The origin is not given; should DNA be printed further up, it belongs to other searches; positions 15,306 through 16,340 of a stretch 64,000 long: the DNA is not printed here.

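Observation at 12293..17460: Tightly coupled operon: Cas4-like Fe-S nuclease, unknown 244-aa protein and a PLD::SNF2 fusion helicase; candidate undescribed nuclease-helicase defence module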

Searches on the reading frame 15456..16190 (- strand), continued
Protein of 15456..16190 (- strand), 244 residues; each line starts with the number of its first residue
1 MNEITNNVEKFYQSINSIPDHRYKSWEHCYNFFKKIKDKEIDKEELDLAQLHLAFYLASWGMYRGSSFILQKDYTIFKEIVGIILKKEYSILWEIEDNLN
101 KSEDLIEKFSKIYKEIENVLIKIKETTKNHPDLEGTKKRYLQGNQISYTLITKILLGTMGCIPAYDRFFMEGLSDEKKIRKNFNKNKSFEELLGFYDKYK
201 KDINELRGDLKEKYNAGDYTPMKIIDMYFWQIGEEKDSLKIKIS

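Call 38: search_protein_families(library=pfam, proteins=[L013:5709-9125:+, L013:9128-9343:+, L013:9363-9965:+, L013:1772-2395:+, L013:340-1446:+, L008:4207-5583:+, L010:22-2625:+, L010:2701-4200:+, L010:4891-5985:+, L011:4757-5194:+], max_evalue=0.001)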
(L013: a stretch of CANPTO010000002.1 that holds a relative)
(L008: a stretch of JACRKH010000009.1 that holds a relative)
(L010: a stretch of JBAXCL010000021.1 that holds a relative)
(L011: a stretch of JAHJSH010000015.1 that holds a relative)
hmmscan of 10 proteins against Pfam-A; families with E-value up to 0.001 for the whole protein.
L013:5709-9125:+ (1138 aa): 3 families
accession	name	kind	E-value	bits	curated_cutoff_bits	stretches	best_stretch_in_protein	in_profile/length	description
PF07669.17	Eco57I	-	2.8e-35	122.4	25.3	1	593-866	1-168/171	Eco57I restriction-modification methylase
PF12950.13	TaqI_C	-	9.4e-17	61.8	26.5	1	965-1080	2-118/118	TaqI-like C-terminal specificity domain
PF01170.24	UPF0020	-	0.0009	19.4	22.3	0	776-798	118-140/197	RMKL-like, methyltransferase domain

L013:9128-9343:+ (71 aa): 1 family
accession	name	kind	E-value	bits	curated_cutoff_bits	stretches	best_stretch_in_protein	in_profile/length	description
PF02229.22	PC4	-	1.6e-13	50.4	25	1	19-67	2-52/52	Transcriptional Coactivator p15 (PC4)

L013:9363-9965:+ (200 aa): 1 family
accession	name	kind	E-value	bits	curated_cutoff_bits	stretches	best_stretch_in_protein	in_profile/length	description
PF18734.6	HEPN_AbiU2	-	1.5e-09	38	26.8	1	46-136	40-141/193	AbiU2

L013:1772-2395:+ (207 aa): 0 families

L013:340-1446:+ (368 aa): 7 families
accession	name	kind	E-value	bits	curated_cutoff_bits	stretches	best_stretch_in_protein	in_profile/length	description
PF01695.23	IstB_IS21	-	1.1e-17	64.8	24.1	1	138-353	25-229/238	IstB-like ATP binding protein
PF00308.24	Bac_DnaA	-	6.9e-09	36.5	23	1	177-313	3-137/162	Bacterial DnaA ATPAse domain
PF09681.16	Phage_rep_org_N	-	2.1e-06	28.2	23.3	1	2-51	71-121/121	N-terminal phage replisome organiser (Phage_rep_org_N)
PF20720.3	nSTAND3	-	8e-05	22.8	27.2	1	208-359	15-147/155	Novel STAND NTPase 3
PF00004.35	AAA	-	0.00025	21.9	21.2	1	214-314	2-109/131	ATPase family associated with various cellular activities (AAA)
PF13191.12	AAA_16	-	0.00026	22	32.6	1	208-249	22-63/167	AAA ATPase domain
PF04851.21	ResIII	-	0.00026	21.4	22.5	1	201-303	15-96/164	Type III restriction enzyme, res subunit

L008:4207-5583:+ (459 aa): 4 families
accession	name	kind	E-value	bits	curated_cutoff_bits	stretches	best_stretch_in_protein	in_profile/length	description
PF02384.22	N6_Mtase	-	1e-13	51.7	20.4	1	312-458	3-104/311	N-6 DNA Methylase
PF04313.20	HSDR_N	-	1.3e-11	45.2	25.1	1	30-128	2-195/198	Type I restriction enzyme R protein N terminus (HSDR_N)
PF20473.4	MmeI_Mtase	-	2.3e-10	40.5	27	1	374-454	17-85/259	MmeI, DNA-methyltransferase domain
PF07669.17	Eco57I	-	0.0003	21.4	25.3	1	432-454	1-23/171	Eco57I restriction-modification methylase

L010:22-2625:+ (867 aa): 6 families
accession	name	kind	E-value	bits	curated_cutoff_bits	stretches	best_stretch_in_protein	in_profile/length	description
PF04851.21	ResIII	-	2.9e-38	131.8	22.5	1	100-248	4-163/164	Type III restriction enzyme, res subunit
PF08463.15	EcoEI_R_C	-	9.6e-23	81.5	24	1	706-853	2-153/163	EcoEI R protein C-terminal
PF18766.7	SWI2_SNF2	-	8e-19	68.6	26.7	1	103-283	1-187/221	SWI2/SNF2 ATPase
PF00271.37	Helicase_C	-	1.2e-09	38.8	23.5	1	349-455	10-109/110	Helicase conserved C-terminal domain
PF00270.35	DEAD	-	1.5e-09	38.3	26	1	102-249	2-162/167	DEAD/DEAH box helicase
PF04313.20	HSDR_N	-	7.3e-05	23.1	25.1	1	6-59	135-192/198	Type I restriction enzyme R protein N terminus (HSDR_N)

L010:2701-4200:+ (499 aa): 5 families
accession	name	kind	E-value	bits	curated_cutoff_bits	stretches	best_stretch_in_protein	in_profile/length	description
PF02384.22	N6_Mtase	-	7e-67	226.4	20.4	1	142-467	2-308/311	N-6 DNA Methylase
PF12161.14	HsdM_N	-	6.6e-14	53.1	24.5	1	6-132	1-134/135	HsdM N-terminal domain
PF07669.17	Eco57I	-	1.2e-11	45.5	25.3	1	272-376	55-171/171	Eco57I restriction-modification methylase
PF01170.24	UPF0020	-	2.5e-09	37.5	22.3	1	174-306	18-139/197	RMKL-like, methyltransferase domain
PF20473.4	MmeI_Mtase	-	9.3e-05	22.2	27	0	186-265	21-84/259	MmeI, DNA-methyltransferase domain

L010:4891-5985:+ (364 aa): 1 family
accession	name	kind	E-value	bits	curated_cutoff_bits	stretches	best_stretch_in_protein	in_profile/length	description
PF01420.25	Methylase_S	-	6.6e-31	108.2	22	2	2-168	5-160/168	Type I restriction modification DNA specificity domain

L011:4757-5194:+ (145 aa): 0 families

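Call 41: fold_search(model_id=the predicted structure, library=viral)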
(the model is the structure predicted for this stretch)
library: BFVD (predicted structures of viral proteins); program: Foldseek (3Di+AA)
matches with E <= 10: 151; with E <= 0.001: 0
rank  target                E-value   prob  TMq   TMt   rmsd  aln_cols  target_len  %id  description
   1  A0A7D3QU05            3.2e-01  0.13  0.16  0.11  22.6       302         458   13  DnaJ chaperone protein [Fadolivirus FV1/VV64]
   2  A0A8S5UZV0            5.8e-01  0.12  0.17  0.05  21.1       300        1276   11  Minor tail protein [Siphoviridae sp. ctBeL15]
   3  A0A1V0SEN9            6.7e-01  0.08  0.15  0.14  20.2       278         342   12  Uncharacterized protein [Hokovirus HKV1]
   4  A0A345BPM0            7.9e-01  0.08  0.14  0.14  21.8       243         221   11  (no name in the UniProt tables at hand)
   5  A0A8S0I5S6            8.3e-01  0.13  0.18  0.16  27.1       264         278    9  (no name in the UniProt tables at hand)
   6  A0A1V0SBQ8            9.9e-01  0.09  0.17  0.16  25.9       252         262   11  t-SNARE complex subunit, syntaxin [Catovirus CTV1]
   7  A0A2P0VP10            9.9e-01  0.08  0.14  0.09  31.6       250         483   12  Uncharacterized protein [Tetraselmis virus 1]
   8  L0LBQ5                1.2e+00  0.08  0.15  0.08  29.7       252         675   10  Tail fiber protein [Bacillus phage phiAGATE]
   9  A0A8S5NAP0            1.5e+00  0.04  0.12  0.04  33.3       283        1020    9  Minor tail protein [Siphoviridae sp. ctBmU27]
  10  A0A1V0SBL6            1.5e+00  0.08  0.18  0.16  23.2       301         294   12  Gamma-soluble NSF attachment protein [Catovirus CTV1]
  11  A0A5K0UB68            1.5e+00  0.08  0.17  0.17  23.6       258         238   12  t-SNARE coiled-coil homology domain-containing protein [Yasminevirus sp. GU-2018]
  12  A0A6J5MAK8            1.6e+00  0.04  0.13  0.07  27.1       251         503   14  Ig-like domain-containing protein [uncultured Caudovirales phage]
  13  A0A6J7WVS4            1.7e+00  0.06  0.15  0.08  23.0       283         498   11  DNA-binding protein Dps [uncultured Caudovirales phage]
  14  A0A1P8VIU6            1.7e+00  0.06  0.15  0.13  20.9       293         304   11  Envelope protein [Murid betaherpesvirus 3]
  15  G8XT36                1.9e+00  0.06  0.16  0.14  19.1       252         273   16  Membrane protein S15 [Saimiriine betaherpesvirus 4]
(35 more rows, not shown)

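Call 42: search_protein_families(library=pfam, proteins=[P0076, P0083, P0065, P0113, P0077, P0073], max_evalue=0.01)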
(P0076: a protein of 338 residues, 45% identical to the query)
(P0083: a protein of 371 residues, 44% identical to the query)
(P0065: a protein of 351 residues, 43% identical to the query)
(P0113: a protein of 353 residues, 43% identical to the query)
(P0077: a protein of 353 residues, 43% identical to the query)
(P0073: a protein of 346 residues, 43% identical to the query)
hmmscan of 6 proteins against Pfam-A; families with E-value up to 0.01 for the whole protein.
P0076 (338 aa): 1 family
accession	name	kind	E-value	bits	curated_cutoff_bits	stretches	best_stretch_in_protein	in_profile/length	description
PF24698.1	DUF7662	-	8.3e-10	38.8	26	1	18-76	11-66/72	Domain of unknown function (DUF7662)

P0083 (371 aa): 1 family
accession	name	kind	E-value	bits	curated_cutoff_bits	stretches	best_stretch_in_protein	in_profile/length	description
PF24706.1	DUF7669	-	3.6e-16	59.6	23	1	268-336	1-74/75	Domain of unknown function (DUF7669)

P0065 (351 aa): 0 families

P0113 (353 aa): 0 families

P0077 (353 aa): 0 families

P0073 (346 aa): 0 families

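Call 70: find_related_loci(query=A1, collection=viral_contigs, flank=6000)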
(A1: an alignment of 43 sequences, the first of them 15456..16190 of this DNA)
Query A1 (244 aa) in viral_contigs; peptide patterns used: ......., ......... (x = any residue, [..] = any of these).
88 stretches matched a pattern; 79 encode a relative of the query (tblastn E <= 1e-3); 79 distinct loci.
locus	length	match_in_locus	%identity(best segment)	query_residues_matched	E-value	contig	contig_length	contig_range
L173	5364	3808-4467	40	4-238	2e-46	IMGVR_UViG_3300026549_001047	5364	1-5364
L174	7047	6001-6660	40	4-238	1e-44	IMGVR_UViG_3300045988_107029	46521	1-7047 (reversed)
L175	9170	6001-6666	39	4-240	1e-44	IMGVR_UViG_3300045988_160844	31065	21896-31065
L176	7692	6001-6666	39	4-240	3e-44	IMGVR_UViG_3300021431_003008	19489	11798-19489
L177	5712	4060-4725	39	4-240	1e-43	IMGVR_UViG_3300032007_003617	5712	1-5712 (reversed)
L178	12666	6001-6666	37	3-238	4e-43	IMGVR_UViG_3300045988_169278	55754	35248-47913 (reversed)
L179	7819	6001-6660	40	4-238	3e-43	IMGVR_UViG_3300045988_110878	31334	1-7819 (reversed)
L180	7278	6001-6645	40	2-236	2e-42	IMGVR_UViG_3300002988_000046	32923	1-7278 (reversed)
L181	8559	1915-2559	40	8-237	1e-42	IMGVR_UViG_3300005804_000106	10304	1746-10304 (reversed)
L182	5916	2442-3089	40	8-238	1e-41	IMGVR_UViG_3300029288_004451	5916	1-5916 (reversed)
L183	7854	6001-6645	38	2-235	1e-41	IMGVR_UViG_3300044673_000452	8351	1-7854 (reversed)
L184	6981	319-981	35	1-237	3e-41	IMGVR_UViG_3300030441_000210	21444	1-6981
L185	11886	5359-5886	41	19-233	6e-41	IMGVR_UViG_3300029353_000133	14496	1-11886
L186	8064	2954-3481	41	19-233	8e-41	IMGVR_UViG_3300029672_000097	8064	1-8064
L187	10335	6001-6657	37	4-237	2e-40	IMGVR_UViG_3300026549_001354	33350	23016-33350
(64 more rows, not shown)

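Call 96: search_protein_families(library=pfam, alignment_id=A6, max_evalue=0.001)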
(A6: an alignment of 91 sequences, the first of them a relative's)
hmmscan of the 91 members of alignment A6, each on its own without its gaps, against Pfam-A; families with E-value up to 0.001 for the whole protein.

A. member 1, L173:1838-3418:+ (526 aa): 3 families
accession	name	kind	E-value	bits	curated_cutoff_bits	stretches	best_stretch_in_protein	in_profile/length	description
PF00239.26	Resolvase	-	3.6e-35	121.6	23.3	1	29-177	1-144/145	Resolvase, N terminal domain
PF07508.19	Recombinase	-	4.3e-25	88.4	21.1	1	201-309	1-102/102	Recombinase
PF13408.12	Zn_ribbon_recom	-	2e-11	44.5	25.3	1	321-380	1-57/58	Recombinase zinc beta ribbon domain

B. families by the number of members that match (of 91 scanned): 67 families (the first 25 are shown)
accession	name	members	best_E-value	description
PF20441.4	TerL_nuclease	3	5.7e-51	Terminase large subunit, endonuclease domain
PF03354.21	TerL_ATPase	3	5.3e-26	Terminase large subunit, ATPase domain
PF00589.27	Phage_integrase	3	8.7e-18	Phage integrase family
PF13102.12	Phage_int_SAM_5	3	7.9e-12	Phage integrase SAM-like domain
PF01381.28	HTH_3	3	2.7e-11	Helix-turn-helix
PF04860.17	Phage_portal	2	6.6e-104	Phage portal protein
PF00239.26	Resolvase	2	3.6e-35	Resolvase, N terminal domain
PF07508.19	Recombinase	2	4.3e-25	Recombinase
PF04471.18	Mrr_cat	2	6.9e-25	Restriction endonuclease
PF11799.13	IMS_C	2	6e-23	impB/mucB/samB family C-terminal domain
PF17293.8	Arm-DNA-bind_5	2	1.9e-12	Arm DNA-binding domain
PF13408.12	Zn_ribbon_recom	2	1.1e-11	Recombinase zinc beta ribbon domain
PF25164.1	CoiA_N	2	9.2e-10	Competence protein CoiA, N-terminal domain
PF13560.12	HTH_31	2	5.3e-06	Helix-turn-helix domain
PF03237.21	Terminase_6N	2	1.4e-05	Terminase large subunit, T4likevirus-type, N-terminal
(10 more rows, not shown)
